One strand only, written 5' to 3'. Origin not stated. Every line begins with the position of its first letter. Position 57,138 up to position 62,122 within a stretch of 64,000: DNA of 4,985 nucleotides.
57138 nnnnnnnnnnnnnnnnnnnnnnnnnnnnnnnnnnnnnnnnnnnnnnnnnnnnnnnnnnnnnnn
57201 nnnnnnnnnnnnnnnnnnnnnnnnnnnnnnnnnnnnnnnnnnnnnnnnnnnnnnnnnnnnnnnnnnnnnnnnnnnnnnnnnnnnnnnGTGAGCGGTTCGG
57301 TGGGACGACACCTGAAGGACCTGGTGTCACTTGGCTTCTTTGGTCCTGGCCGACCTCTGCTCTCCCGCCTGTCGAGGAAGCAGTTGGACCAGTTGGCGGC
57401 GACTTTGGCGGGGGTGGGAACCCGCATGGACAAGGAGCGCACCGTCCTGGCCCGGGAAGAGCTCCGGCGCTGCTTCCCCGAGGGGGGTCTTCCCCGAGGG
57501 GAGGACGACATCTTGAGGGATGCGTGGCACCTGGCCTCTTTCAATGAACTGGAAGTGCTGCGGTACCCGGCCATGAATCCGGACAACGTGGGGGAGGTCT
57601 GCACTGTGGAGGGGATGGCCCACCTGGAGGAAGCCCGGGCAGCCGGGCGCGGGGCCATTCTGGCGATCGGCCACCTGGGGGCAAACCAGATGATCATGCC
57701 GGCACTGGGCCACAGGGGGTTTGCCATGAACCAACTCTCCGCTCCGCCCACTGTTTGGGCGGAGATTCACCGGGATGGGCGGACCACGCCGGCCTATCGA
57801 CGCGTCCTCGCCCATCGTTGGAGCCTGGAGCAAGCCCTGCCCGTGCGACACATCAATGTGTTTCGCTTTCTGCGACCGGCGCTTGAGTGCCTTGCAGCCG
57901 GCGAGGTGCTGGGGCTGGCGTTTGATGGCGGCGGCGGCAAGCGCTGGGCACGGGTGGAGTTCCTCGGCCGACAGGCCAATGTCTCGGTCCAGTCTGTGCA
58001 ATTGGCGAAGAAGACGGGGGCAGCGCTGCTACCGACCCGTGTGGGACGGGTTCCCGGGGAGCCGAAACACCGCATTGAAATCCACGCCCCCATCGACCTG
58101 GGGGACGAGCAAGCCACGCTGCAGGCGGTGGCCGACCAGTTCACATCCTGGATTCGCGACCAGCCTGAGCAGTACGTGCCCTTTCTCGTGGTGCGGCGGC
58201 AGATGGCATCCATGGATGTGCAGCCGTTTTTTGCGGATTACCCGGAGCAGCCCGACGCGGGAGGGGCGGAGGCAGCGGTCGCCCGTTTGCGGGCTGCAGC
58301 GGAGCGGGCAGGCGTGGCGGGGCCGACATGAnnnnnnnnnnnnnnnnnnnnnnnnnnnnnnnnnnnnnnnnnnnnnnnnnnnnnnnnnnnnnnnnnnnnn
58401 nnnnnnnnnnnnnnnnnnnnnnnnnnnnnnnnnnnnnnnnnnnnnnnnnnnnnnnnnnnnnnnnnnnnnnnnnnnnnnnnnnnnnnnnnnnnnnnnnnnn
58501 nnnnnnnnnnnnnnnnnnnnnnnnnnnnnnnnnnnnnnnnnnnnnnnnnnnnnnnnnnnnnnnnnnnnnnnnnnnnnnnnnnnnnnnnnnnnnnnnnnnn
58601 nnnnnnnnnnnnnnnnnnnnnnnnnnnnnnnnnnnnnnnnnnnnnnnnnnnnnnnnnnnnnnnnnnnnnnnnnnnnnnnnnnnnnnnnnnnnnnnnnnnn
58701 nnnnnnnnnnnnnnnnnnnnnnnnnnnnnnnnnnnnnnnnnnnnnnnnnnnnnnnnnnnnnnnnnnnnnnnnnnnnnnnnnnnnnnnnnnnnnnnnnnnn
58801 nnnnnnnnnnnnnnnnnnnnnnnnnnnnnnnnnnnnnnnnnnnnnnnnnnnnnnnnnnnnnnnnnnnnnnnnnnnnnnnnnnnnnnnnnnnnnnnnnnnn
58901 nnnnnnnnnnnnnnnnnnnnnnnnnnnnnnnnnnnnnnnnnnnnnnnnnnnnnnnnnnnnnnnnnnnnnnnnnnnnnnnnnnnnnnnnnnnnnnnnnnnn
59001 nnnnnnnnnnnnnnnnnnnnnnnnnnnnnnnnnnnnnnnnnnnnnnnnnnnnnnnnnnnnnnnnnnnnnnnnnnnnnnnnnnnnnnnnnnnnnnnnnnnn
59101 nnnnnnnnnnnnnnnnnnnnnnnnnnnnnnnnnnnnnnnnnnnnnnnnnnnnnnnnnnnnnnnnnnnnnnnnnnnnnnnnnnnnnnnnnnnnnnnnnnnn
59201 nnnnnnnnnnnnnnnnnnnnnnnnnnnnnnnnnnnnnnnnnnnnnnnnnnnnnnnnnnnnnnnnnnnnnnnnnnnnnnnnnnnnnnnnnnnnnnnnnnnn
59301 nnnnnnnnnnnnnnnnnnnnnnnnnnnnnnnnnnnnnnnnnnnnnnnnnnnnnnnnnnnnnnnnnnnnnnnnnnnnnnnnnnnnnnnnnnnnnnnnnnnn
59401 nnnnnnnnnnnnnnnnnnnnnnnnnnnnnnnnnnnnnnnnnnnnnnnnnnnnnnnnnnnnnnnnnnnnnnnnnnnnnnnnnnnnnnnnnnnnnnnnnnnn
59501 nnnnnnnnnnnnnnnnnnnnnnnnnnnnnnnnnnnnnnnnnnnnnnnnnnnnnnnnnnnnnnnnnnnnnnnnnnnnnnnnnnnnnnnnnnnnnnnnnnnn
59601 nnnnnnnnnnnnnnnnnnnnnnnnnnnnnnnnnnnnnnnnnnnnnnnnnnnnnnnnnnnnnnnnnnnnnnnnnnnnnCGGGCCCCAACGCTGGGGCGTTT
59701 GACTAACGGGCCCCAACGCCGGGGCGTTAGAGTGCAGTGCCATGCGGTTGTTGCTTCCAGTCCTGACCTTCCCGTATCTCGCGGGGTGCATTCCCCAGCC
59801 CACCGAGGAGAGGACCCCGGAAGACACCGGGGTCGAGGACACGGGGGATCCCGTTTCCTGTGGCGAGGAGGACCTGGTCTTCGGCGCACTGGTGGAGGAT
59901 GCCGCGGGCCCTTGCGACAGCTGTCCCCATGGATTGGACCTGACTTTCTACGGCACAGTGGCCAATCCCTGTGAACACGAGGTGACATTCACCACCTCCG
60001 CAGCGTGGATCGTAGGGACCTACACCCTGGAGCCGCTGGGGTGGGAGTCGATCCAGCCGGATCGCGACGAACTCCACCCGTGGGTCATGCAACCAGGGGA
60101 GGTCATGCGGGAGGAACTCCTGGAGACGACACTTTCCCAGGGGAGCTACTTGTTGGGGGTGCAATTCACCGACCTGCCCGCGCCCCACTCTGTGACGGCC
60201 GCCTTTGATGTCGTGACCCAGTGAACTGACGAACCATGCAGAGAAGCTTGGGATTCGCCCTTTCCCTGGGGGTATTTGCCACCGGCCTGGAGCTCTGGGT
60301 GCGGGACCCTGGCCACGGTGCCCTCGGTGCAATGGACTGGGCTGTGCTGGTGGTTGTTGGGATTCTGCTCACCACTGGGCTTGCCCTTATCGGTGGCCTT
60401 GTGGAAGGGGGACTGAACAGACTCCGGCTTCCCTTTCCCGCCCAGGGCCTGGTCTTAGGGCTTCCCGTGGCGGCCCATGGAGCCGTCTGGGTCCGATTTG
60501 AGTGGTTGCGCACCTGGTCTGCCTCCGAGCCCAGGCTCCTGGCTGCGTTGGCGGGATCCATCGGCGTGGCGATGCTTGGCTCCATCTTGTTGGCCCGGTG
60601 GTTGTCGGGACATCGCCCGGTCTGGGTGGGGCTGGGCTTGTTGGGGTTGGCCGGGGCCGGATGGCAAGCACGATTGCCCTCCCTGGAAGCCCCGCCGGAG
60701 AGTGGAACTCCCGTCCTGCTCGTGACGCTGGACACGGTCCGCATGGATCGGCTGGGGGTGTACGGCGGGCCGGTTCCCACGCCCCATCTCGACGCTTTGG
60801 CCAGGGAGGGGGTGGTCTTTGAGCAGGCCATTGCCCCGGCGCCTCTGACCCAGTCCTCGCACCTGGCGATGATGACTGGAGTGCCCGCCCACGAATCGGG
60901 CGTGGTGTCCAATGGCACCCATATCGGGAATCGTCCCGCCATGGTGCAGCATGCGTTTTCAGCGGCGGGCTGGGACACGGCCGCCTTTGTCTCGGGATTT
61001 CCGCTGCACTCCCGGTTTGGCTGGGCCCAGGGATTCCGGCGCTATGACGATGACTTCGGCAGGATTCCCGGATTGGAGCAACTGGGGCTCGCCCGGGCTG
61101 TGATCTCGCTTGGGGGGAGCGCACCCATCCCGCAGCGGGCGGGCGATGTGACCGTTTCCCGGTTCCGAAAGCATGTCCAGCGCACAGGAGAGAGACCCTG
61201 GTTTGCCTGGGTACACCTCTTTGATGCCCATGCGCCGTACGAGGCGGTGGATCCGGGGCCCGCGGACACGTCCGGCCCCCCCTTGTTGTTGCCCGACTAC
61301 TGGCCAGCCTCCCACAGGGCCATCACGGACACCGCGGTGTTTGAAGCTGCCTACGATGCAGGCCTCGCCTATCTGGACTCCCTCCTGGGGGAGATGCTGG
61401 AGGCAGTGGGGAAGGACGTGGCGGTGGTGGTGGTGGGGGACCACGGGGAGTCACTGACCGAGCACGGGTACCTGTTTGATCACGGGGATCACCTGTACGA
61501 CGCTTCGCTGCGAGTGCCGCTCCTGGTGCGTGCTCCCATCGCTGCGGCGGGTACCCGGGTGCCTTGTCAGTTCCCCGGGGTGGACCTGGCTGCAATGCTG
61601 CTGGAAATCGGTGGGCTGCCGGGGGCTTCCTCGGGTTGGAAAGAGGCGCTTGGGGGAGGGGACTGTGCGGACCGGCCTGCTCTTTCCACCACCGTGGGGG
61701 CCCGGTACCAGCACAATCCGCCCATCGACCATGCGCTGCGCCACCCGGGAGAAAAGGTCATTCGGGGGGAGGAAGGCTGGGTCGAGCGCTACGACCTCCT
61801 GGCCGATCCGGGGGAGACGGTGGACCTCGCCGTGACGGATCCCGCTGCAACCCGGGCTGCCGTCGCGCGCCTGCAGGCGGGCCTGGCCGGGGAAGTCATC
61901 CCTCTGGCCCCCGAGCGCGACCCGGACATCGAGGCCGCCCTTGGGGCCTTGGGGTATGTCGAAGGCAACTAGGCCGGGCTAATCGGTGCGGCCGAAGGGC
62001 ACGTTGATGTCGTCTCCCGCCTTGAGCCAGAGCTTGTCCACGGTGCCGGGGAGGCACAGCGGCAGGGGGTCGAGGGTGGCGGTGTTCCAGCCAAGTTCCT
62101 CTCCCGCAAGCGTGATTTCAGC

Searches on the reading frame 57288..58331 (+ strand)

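Call 103: search_protein_families(library=pfam, proteins=[window:57288-58331:+], max_evalue=0.00001)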
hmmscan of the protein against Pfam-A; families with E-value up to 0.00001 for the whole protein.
window:57288-58331:+ (347 aa): 1 family
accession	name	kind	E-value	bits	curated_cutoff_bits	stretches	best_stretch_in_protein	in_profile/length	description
PF03279.18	Lip_A_acyltrans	-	1.7e-23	83.7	22.3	1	27-297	28-287/295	Bacterial lipid A biosynthesis acyltransferase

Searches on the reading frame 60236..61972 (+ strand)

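Call 103: search_protein_families(library=pfam, proteins=[window:60236-61972:+], max_evalue=0.00001)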
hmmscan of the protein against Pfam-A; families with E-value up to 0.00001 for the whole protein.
window:60236-61972:+ (578 aa): 2 families
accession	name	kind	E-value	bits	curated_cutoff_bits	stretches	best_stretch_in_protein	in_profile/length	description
PF00884.28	Sulfatase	-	3.7e-30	105.7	25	1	160-441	3-281/301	Sulfatase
PF01663.27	Phosphodiest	-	1e-10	42.2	23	1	160-407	1-223/342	Type I phosphodiesterase / nucleotide pyrophosphatase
